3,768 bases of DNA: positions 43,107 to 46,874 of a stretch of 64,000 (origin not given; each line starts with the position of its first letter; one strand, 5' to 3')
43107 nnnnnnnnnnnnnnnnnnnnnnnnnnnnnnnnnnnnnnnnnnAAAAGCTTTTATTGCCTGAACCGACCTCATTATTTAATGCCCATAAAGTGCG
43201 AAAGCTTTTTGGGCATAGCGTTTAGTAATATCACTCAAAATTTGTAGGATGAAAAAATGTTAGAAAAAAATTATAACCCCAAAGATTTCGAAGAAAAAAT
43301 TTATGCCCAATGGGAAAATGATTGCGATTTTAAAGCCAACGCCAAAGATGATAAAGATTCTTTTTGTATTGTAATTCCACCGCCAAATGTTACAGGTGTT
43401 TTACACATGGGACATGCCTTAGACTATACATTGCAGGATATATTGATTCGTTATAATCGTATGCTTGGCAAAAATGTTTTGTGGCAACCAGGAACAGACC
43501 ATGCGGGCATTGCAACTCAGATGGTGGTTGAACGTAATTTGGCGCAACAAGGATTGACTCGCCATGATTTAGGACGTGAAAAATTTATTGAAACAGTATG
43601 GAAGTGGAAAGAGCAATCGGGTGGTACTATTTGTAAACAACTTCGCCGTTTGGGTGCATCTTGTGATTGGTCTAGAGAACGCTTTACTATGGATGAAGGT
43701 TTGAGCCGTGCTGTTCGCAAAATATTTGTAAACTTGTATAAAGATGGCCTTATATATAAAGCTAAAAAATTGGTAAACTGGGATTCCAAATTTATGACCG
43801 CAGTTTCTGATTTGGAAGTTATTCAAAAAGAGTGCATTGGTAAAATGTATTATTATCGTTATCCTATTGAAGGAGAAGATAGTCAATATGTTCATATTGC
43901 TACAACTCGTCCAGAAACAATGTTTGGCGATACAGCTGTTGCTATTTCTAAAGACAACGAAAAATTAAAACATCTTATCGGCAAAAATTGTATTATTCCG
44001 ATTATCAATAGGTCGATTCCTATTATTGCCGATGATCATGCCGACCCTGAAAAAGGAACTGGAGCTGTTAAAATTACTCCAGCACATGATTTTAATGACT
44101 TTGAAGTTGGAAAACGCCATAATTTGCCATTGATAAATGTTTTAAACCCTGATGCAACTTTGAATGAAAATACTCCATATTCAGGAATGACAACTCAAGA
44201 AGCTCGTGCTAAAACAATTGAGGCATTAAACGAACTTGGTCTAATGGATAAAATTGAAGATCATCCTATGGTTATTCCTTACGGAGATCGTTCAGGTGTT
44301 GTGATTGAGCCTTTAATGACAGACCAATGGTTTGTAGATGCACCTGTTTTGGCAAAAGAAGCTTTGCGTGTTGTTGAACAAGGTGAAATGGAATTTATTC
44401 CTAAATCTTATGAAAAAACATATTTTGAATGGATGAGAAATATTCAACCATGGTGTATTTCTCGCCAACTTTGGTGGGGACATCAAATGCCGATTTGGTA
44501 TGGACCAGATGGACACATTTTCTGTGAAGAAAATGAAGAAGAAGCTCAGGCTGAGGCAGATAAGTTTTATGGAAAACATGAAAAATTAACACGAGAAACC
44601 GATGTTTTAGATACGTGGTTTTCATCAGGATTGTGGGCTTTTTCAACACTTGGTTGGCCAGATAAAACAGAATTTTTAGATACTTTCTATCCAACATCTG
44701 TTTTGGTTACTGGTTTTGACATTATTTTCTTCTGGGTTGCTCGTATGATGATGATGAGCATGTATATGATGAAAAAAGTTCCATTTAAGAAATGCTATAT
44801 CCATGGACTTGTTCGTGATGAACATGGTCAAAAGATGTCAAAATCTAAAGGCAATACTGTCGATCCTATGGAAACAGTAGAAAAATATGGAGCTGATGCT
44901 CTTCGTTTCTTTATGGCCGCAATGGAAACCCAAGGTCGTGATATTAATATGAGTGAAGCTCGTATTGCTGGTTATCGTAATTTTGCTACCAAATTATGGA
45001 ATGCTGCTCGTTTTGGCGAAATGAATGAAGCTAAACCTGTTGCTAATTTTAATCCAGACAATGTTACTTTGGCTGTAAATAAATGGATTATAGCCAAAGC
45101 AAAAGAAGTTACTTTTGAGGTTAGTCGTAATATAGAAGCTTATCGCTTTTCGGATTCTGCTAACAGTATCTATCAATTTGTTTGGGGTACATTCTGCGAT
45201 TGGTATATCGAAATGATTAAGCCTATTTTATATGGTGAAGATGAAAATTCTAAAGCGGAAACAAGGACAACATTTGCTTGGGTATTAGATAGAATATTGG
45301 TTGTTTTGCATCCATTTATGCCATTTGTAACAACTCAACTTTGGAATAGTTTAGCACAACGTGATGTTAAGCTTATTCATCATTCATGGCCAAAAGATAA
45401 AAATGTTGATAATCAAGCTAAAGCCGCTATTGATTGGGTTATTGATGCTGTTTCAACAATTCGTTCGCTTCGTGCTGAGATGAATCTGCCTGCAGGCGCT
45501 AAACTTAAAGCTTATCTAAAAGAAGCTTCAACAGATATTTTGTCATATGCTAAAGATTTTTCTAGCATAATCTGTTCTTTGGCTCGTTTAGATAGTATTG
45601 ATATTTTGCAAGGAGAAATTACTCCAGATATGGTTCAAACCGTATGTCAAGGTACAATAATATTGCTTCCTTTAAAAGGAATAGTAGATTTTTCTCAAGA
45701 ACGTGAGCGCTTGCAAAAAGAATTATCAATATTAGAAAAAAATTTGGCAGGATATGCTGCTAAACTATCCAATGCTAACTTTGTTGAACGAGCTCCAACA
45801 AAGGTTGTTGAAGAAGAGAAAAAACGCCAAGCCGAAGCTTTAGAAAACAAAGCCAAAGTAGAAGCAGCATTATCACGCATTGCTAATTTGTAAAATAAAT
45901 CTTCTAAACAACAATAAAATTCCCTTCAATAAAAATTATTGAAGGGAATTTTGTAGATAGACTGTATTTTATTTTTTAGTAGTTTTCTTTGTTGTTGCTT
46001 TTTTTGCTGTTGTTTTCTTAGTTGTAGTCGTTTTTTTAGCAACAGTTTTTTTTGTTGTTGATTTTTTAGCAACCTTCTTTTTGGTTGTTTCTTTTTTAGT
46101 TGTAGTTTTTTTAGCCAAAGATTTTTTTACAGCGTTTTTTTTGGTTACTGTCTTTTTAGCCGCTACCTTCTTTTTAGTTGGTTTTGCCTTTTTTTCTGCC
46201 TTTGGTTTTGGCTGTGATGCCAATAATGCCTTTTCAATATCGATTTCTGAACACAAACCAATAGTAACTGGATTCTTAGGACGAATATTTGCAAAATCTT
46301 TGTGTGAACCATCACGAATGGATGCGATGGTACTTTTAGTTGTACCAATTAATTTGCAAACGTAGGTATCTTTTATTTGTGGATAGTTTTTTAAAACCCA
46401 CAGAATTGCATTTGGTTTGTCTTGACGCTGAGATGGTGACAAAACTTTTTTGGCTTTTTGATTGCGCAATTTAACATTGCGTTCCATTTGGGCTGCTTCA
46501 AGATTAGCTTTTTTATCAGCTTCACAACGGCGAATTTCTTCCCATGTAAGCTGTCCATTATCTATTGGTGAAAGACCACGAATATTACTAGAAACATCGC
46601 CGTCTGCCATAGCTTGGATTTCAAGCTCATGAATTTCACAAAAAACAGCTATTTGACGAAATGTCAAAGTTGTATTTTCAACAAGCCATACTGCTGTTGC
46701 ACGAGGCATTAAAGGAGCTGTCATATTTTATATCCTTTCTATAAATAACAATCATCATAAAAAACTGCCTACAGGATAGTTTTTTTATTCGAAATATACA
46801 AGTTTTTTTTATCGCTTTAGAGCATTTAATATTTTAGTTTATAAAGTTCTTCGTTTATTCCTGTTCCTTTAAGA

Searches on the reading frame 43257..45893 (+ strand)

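Call 10: search_protein_families(library=pfam, proteins=[window:43257-45893:+])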
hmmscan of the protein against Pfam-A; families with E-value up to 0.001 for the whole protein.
window:43257-45893:+ (878 aa): 7 families
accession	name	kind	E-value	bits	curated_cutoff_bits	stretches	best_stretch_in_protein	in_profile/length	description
PF00133.28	tRNA-synt_1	-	9.2e-149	496.1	22.7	1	14-566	1-414/414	tRNA synthetases class I (I, L, M and V)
PF08264.19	Anticodon_1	-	1.1e-39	136.2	25.1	1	608-753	1-147/148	Anticodon-binding domain of tRNA ligase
PF09334.17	tRNA-synt_1g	-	1.4e-23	83.7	20.1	2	491-572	294-373/391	tRNA synthetases class I (M)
PF10458.14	Val_tRNA-synt_C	-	3.2e-18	66.2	25.9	1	811-875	1-65/66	Valyl tRNA synthetase tRNA binding arm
PF13603.12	tRNA-synt_1_2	-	9.7e-12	45.2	25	1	234-306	78-150/185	Leucyl-tRNA synthetase, editing domain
PF01406.26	tRNA-synt_1e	-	2.8e-06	27.4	27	1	485-569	213-295/301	tRNA synthetases class I (C) catalytic domain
PF01921.24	tRNA-synt_1f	-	0.00018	21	27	1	517-566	273-323/360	tRNA synthetases class I (K)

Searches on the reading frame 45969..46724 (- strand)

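Call 68: search_protein_families(library=pfam, proteins=[window:45969-46724:-], max_evalue=0.00001)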
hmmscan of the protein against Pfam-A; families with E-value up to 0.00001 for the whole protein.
window:45969-46724:- (251 aa): 2 families
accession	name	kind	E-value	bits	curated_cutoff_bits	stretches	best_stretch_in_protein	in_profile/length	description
PF06242.16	TrcR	-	5.5e-48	163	22.2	1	34-168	1-135/139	Transcriptional cell cycle regulator TrcR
PF07382.16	HC2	-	4.1e-06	27.5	40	1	179-248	51-130/194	Histone H1-like nucleoprotein HC2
